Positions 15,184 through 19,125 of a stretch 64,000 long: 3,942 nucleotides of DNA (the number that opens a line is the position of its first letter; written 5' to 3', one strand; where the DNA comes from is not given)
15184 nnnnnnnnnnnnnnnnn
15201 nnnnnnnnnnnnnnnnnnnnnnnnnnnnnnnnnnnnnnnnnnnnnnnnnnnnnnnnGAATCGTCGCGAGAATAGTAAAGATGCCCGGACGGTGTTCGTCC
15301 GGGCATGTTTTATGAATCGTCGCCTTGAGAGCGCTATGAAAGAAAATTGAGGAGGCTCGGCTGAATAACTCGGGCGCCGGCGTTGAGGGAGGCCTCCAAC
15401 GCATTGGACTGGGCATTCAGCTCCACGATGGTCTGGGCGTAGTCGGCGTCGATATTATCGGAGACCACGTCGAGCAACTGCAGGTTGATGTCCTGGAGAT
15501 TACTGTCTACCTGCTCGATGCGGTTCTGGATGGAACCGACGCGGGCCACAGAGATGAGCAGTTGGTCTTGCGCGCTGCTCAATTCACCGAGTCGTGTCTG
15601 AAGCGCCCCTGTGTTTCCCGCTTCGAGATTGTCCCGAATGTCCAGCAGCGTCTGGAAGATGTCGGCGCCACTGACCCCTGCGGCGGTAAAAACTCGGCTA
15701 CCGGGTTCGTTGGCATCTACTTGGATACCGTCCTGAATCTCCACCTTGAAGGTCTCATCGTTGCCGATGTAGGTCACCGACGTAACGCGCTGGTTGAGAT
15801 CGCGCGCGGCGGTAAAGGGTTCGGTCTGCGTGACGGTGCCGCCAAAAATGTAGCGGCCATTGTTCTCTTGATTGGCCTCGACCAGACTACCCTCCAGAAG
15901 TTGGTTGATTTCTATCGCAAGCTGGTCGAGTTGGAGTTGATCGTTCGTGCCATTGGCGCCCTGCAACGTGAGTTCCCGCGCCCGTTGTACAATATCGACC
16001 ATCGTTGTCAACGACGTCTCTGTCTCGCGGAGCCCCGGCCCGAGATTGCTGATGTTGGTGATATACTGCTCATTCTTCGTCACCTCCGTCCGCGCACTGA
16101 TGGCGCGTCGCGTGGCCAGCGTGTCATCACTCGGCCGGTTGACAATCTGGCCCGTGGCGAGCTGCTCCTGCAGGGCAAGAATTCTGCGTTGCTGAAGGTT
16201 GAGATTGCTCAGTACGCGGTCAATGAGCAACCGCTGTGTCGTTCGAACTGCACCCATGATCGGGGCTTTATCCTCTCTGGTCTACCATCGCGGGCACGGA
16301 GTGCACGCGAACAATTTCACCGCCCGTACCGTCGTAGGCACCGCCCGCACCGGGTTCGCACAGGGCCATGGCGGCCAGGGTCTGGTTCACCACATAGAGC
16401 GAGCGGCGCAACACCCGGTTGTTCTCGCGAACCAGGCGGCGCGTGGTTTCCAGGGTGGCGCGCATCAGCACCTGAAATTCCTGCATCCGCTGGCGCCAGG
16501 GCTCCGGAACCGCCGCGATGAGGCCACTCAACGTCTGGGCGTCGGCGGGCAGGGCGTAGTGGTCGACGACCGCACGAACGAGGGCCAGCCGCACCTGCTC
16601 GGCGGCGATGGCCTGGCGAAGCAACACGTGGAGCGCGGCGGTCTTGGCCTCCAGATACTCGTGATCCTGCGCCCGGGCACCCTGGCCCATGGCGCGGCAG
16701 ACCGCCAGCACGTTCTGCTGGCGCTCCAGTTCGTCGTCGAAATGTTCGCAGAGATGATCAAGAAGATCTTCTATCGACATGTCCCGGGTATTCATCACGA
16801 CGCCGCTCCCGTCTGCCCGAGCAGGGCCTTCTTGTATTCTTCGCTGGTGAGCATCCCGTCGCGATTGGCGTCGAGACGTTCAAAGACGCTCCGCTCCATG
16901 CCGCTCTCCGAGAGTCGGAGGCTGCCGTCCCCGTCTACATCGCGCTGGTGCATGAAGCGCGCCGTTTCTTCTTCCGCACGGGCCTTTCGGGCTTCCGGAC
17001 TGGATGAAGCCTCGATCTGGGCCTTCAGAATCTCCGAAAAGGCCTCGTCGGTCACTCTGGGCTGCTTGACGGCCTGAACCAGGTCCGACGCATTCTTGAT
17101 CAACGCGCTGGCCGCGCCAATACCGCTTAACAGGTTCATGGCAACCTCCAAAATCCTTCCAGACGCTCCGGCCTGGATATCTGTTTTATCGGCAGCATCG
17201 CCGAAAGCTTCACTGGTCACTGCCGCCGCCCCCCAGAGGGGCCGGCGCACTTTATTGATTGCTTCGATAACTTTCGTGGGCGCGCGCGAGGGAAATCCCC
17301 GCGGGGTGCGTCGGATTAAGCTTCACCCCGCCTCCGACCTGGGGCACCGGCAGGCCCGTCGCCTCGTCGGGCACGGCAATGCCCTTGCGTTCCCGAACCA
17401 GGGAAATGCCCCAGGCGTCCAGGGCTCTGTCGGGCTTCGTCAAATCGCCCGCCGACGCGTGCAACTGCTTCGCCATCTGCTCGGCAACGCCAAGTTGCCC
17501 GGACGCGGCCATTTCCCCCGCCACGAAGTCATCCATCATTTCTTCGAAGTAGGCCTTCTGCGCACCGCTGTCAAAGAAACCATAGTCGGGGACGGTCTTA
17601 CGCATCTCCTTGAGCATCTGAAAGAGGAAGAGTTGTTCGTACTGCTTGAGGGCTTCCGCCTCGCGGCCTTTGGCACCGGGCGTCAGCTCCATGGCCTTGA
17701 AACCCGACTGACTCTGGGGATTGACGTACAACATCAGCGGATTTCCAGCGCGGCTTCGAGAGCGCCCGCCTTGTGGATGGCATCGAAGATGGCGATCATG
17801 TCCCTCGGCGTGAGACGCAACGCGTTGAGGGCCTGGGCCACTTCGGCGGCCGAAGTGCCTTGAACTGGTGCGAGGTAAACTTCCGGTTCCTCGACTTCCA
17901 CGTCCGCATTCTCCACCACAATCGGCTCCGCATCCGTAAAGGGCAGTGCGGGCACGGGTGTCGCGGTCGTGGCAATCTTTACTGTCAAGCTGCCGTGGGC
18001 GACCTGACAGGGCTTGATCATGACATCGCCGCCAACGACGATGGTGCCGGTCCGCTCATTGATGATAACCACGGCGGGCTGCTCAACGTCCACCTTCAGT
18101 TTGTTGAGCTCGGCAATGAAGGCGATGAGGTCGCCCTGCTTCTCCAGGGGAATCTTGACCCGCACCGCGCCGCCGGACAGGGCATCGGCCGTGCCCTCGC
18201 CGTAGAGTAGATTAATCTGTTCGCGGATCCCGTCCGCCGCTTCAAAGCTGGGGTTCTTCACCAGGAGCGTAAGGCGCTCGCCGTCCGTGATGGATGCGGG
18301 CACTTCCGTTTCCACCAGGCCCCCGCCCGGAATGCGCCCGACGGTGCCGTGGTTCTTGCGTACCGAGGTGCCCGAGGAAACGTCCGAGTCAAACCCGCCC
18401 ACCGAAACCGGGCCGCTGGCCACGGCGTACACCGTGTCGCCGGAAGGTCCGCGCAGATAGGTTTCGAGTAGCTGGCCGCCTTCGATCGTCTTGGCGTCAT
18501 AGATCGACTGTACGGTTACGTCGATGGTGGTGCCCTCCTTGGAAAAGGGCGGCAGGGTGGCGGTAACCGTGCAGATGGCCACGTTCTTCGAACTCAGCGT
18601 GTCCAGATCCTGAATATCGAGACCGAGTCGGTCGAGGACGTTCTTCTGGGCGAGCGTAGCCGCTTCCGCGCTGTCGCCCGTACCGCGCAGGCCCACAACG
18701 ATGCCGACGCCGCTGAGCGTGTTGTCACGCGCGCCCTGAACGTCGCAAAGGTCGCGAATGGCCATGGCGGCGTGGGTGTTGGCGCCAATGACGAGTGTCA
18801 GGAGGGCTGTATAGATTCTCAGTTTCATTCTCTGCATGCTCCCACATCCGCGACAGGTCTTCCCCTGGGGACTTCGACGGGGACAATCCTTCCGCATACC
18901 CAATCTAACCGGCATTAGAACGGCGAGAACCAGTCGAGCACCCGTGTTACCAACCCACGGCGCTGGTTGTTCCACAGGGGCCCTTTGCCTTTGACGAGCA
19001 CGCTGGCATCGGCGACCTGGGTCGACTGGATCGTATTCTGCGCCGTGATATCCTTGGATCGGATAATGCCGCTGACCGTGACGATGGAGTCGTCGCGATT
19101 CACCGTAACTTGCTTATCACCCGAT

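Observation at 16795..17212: EF-hand Ca2+-binding ORF occupies the flgM slot of a sigma28-type late flagellar operon and is translationally coupled to flgN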

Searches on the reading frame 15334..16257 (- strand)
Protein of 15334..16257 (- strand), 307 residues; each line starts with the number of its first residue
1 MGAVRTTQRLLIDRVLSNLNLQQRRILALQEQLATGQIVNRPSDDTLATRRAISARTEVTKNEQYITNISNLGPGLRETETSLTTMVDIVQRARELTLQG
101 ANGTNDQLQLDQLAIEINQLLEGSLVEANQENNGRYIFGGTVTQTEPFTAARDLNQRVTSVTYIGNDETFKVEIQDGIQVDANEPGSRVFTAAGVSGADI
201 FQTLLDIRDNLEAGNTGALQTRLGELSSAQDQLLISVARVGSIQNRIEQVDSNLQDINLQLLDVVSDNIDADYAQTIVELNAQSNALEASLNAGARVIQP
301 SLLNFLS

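Call 3: search_protein_families(library=pfam, proteins=[window:15334-16257:-], max_evalue=1)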
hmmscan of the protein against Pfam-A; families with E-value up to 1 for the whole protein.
window:15334-16257:- (307 aa): 3 families
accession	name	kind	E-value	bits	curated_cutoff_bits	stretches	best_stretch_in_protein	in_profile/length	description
PF00669.25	Flagellin_N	-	1.3e-15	58.1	26.6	1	16-143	11-139/139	Bacterial flagellin N-terminal helical region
PF13558.12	SbcC_Walker_B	-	0.0064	17.2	27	1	206-280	13-87/90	SbcC/RAD50-like, Walker B motif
PF00700.27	Flagellin_C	-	0.01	16.6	23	1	228-306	6-86/86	Bacterial flagellin C-terminal helical region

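Call 4: search_protein_families(library=ncbifam, proteins=[window:15334-16257:-], max_evalue=1)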
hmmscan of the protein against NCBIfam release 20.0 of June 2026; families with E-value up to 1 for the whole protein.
window:15334-16257:- (307 aa): 25 families
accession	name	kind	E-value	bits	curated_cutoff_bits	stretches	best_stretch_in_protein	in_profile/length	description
TIGR02550.1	flagell_flgL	equivalog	1.4e-70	238.7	127.2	2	5-194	1-186/387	flagellar hook-associated protein FlgL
NF005187.0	PRK06663.1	equivalog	2.1e-55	188.2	337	2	5-192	3-200/419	flagellar hook-associated protein 3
NF005980.0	PRK08073.1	equivalog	4.3e-37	128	291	1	14-305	14-286/287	flagellar hook-associated protein 3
NF009361.0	PRK12717.1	equivalog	7.2e-27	94.1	407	2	24-193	21-186/524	flagellar hook-associated protein 3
NF011282.0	PRK14692.1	equivalog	3.3e-18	65.4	878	2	213-306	657-749/749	flagellar hook-associated protein FlgL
NF006489.0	PRK08913.1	equivalog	2.4e-15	56.8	217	1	23-306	22-302/303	flagellin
NF006265.0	PRK08412.1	equivalog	2.5e-15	55.7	749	2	5-192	2-180/827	flagellar hook-associated protein FlgL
NF009362.0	PRK12718.1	equivalog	9e-10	38.2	602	1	16-218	13-205/510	flagellar hook-associated protein FlgL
NF009446.0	PRK12804.1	subfamily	1.6e-09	37.7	352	1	30-283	27-275/301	flagellin Hag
NF004669.0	PRK06008.1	equivalog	8e-08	32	230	2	23-151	23-148/348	flagellar hook-associated family protein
NF009444.0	PRK12802.1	equivalog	1.7e-07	31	332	1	17-290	16-263/282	flagellin domain-containing protein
NF009448.0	PRK12806.1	equivalog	3.7e-07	29.3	531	2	18-146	17-146/475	flagellin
NF006468.0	PRK08869.1-3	subfamily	2.4e-06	26.9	436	2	27-120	26-119/378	polar flagellin E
NF006469.0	PRK08869.1-4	equivalog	8e-06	25.5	627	2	30-119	29-118/377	flagellin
NF038071.1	lat_flg_LafA_2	exception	1.1e-05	25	365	1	28-280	27-255/284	lateral flagellin LafA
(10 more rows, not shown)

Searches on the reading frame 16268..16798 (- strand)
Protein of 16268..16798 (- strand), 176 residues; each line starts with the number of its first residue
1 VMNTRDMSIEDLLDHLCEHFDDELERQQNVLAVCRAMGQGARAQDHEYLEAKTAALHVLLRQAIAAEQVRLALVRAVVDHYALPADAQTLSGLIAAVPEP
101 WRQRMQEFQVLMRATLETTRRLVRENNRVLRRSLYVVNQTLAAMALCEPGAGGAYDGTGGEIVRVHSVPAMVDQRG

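Call 3: search_protein_families(library=pfam, proteins=[window:16268-16798:-], max_evalue=1)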
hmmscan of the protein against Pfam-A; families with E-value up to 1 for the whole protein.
window:16268-16798:- (176 aa): 4 families
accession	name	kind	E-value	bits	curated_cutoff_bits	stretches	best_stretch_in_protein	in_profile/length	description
PF05130.17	FlgN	-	3e-08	34.7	30.5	1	41-145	31-130/147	FlgN protein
PF22949.1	HRI2_3H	-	0.023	15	27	0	9-37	8-37/80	Heme-regulated eIF-2-alpha kinase, helical domain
PF07730.19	HisKA_3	-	0.065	14.2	24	1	85-125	22-62/68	Histidine kinase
PF05166.18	YcgL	-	0.17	12.7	25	1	95-134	23-62/73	YcgL domain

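Call 4: search_protein_families(library=ncbifam, proteins=[window:16268-16798:-], max_evalue=1)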
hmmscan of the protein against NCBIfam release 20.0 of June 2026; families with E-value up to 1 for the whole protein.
window:16268-16798:- (176 aa): 2 families
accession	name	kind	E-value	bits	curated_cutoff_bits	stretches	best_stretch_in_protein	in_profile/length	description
TIGR01962.1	NuoD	equivalog_domain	0.068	12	459.35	1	85-146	147-207/386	NADH dehydrogenase (quinone) subunit D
NF009808.0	PRK13292.1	equivalog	0.11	10.3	1156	0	90-133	557-600/791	NADH-quinone oxidoreductase subunit B/C/D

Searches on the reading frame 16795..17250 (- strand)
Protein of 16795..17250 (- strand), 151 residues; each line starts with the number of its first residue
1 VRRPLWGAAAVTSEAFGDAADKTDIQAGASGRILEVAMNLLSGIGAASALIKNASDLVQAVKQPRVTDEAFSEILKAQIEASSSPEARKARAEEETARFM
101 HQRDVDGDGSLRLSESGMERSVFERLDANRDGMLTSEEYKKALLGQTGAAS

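Call 3: search_protein_families(library=pfam, proteins=[window:16795-17250:-], max_evalue=1)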
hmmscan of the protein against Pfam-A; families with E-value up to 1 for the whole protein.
window:16795-17250:- (151 aa): 6 families
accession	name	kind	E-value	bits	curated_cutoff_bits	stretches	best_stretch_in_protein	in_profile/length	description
PF13202.12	EF-hand_5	-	1.1e-06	28.3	25.9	1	121-141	3-23/25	EF hand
PF00036.39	EF-hand_1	-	1.3e-05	24.8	25.4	1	121-143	4-26/29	EF hand domain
PF13405.12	EF-hand_6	-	2.9e-05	23.8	25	1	120-143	3-26/30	EF-hand domain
PF13499.12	EF-hand_7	-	8.3e-05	23.3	30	1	121-143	6-28/67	EF-hand domain pair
PF12537.13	GPHR_N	-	0.021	15.3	22.1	1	38-82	19-58/68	The Golgi pH Regulator (GPHR) Family N-terminal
PF24548.1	EF_EFCAB10_C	-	0.038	14.1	32.5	1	120-143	4-27/60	EFCAB10, C-terminal EF-hand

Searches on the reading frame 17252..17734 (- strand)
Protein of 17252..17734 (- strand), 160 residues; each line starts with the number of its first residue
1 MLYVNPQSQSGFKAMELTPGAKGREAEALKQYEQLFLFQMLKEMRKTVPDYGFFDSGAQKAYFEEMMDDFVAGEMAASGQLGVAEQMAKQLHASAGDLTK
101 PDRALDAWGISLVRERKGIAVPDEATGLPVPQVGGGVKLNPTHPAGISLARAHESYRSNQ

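Call 3: search_protein_families(library=pfam, proteins=[window:17252-17734:-], max_evalue=1)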
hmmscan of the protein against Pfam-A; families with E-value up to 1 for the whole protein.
window:17252-17734:- (160 aa): 1 family
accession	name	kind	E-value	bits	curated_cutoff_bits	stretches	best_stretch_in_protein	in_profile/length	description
PF10135.14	Rod-binding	-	7e-13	49.3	25.1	1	42-90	1-51/51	Rod binding protein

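Call 4: search_protein_families(library=ncbifam, proteins=[window:17252-17734:-], max_evalue=1)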
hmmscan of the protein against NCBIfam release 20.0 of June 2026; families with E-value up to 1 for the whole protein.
window:17252-17734:- (160 aa): 10 families
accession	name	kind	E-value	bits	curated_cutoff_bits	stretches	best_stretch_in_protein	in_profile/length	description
TIGR02541.1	flagell_FlgJ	equivalog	1.8e-14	54.3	193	1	22-115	20-112/294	flagellar assembly peptidoglycan hydrolase FlgJ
NF009354.0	PRK12709.1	equivalog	7.7e-11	42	456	1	22-110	31-119/323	flagellar rod assembly protein/muramidase FlgJ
NF009357.0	PRK12712.1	equivalog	1.2e-09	38.1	606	1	27-99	41-111/344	flagellar rod assembly protein/muramidase FlgJ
NF009355.0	PRK12710.1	equivalog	3e-09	36.5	358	1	21-99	25-105/291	flagellar rod assembly protein/muramidase FlgJ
NF009358.0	PRK12713.1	equivalog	3.6e-09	36.5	595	1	19-94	33-106/339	flagellar rod assembly protein/muramidase FlgJ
NF009351.0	PRK12708.1-3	equivalog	0.0019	18.3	183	1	27-93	27-95/129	peptidoglycan hydrolase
NF009431.0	PRK12790.1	equivalog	0.0027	17.6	110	1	19-91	34-106/115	flagellar assembly peptidoglycan hydrolase FlgJ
NF009352.0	PRK12708.1-4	equivalog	0.029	14.7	178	1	28-94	31-100/140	peptidoglycan hydrolase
NF009349.0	PRK12708.1-1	equivalog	0.03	14.9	141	1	28-92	28-95/97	peptidoglycan hydrolase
NF009350.0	PRK12708.1-2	equivalog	0.031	14.5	189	1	27-94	32-101/132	peptidoglycan hydrolase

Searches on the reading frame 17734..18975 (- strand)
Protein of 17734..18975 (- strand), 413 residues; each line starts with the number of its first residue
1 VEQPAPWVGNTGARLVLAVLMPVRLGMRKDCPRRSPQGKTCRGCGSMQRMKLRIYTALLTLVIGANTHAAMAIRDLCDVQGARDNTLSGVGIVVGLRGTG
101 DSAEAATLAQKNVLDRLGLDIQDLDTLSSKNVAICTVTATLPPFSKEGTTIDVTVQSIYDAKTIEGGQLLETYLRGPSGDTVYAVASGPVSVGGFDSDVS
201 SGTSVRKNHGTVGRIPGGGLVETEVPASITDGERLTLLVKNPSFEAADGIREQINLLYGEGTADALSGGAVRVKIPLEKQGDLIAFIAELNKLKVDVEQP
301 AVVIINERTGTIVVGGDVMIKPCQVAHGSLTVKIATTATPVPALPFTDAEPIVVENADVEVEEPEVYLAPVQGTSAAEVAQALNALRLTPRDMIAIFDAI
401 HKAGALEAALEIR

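Call 3: search_protein_families(library=pfam, proteins=[window:17734-18975:-], max_evalue=1)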
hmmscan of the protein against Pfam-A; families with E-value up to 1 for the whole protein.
window:17734-18975:- (413 aa): 1 family
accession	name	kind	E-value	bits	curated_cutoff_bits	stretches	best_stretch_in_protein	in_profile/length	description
PF02119.21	FlgI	-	2.9e-105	352.4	25.3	1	73-412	2-343/343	Flagellar P-ring protein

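Call 37: find_related_loci(query=window:17734-18828:-, collection=genome_contigs, flank=8000)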
Query window:17734-18828:- (364 aa) in genome_contigs; peptide patterns used: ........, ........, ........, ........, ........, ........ (x = any residue, [..] = any of these).
180 stretches matched a pattern; 11 encode a relative of the query (tblastn E <= 1e-3); 10 distinct loci.
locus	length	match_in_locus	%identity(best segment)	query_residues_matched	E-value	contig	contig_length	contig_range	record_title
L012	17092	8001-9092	96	1-364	0e+0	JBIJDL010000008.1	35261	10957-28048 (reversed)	MAG: Candidatus Hydrogenedentales bacterium isolate ME2006-08-22D15_3300044611_group2_bin248 Rohwer_bin1462_scaffold_732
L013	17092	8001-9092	95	1-364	0e+0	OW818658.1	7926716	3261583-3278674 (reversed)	metagenome genome assembly, chromosome: 1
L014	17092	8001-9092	97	1-364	0e+0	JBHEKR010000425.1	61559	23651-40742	MAG: Candidatus Hydrogenedentales bacterium isolate bin.359 k141_435405, whole genome shotgun sequence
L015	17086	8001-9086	61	2-363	3e-135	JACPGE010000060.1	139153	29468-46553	MAG: Candidatus Hydrogenedentota bacterium isolate NC_groundwater_379_Ag_B-0.1um_61_26 GD18-4_B1_scaffold_682155, whole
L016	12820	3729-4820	59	1-363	6e-135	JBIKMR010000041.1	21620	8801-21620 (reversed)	MAG: Candidatus Hydrogenedentales bacterium isolate ME2014-09-11_3300037507_group5_bin133 Rohwer_bin1463_scaffold_1649_c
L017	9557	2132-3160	57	21-363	9e-109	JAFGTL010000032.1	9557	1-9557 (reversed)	MAG: Candidatus Hydrogenedentota bacterium isolate Zod_Metabat.968 k87_875626, whole genome shotgun sequence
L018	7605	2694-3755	53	16-363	3e-107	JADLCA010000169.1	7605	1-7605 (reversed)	MAG: Candidatus Hydrogenedentota bacterium isolate SJ204 c_000000430099, whole genome shotgun sequence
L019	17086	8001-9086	52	7-363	2e-106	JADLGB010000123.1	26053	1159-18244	MAG: Candidatus Hydrogenedentota bacterium isolate SJ408 c_000000626046, whole genome shotgun sequence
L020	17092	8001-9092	44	5-363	1e-73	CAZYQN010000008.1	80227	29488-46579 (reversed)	MAG TPA_asm: uncultured Pirellulales bacterium isolate binchicken_co44_187 genome assembly, contig: NODE_599_length_8022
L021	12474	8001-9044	55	21-363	7e-116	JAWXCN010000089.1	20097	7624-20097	MAG: Candidatus Hydrogenedentota bacterium isolate P2IB.85 k99_522672, whole genome shotgun sequence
